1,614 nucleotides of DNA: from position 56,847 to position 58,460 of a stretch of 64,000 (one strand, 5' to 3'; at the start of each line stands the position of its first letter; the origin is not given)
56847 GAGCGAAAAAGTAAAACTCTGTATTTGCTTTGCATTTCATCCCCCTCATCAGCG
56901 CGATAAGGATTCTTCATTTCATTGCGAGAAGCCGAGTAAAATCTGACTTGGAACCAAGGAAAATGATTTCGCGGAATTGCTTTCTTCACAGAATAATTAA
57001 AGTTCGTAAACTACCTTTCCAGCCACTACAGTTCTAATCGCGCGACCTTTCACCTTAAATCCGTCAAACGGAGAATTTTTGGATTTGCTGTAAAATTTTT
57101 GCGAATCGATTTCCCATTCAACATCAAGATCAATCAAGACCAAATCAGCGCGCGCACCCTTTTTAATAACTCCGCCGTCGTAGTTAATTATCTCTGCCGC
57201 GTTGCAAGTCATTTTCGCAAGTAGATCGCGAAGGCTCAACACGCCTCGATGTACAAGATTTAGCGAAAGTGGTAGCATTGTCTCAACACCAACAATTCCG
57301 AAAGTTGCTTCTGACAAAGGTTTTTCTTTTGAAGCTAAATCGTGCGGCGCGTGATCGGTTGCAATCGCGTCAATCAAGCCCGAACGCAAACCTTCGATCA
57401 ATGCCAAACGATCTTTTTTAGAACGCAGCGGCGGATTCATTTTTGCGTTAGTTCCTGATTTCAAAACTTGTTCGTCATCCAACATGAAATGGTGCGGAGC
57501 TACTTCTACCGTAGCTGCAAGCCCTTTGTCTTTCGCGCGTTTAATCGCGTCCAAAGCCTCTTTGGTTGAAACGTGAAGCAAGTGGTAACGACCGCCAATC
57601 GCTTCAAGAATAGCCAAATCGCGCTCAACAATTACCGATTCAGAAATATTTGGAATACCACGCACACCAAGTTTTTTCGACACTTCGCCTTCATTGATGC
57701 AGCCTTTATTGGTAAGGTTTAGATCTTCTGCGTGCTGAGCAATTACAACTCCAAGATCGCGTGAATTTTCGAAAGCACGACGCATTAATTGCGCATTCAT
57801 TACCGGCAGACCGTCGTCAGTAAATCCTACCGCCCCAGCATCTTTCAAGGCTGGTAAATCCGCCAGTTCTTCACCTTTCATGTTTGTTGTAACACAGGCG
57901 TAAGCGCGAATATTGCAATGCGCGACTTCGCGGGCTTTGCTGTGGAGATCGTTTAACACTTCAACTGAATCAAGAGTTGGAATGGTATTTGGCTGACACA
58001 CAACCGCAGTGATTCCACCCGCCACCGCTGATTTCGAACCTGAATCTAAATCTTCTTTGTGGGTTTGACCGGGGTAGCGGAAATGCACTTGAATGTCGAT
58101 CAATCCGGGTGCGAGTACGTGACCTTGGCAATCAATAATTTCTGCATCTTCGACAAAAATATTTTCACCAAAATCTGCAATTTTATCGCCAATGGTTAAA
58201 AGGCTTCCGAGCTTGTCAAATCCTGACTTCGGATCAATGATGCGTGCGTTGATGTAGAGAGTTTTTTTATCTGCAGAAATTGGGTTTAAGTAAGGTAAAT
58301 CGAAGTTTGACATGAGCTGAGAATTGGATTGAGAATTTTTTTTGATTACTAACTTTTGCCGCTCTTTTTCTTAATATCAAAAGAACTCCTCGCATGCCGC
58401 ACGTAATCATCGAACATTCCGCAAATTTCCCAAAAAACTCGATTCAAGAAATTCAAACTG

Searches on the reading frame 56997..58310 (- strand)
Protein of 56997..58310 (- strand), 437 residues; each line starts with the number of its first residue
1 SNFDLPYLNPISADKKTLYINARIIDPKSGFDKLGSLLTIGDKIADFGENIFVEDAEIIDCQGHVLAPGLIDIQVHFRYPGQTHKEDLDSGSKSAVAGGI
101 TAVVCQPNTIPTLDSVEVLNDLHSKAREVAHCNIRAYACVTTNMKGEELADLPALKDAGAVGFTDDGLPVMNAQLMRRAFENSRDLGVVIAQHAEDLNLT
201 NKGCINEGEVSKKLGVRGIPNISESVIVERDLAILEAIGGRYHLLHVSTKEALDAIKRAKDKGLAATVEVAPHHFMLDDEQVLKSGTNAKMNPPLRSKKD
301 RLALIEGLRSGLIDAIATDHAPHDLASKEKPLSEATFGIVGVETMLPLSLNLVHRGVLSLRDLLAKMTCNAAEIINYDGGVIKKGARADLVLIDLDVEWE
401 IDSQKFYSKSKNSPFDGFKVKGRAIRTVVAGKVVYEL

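Call 62: search_protein_families(library=pfam, proteins=[window:56997-58310:-], max_evalue=0.001)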
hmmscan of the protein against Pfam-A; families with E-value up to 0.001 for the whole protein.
window:56997-58310:- (437 aa): 3 families
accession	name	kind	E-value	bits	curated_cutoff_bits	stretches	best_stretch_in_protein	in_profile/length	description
PF01979.26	Amidohydro_1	-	1.7e-27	97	25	1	66-434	2-345/345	Amidohydrolase family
PF12890.13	DHOase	-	2.6e-11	44.2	21.2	1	64-251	2-141/142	Dihydro-orotase-like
PF07969.17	Amidohydro_3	-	3.1e-11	43.9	29.7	1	246-435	312-472/472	Amidohydrolase family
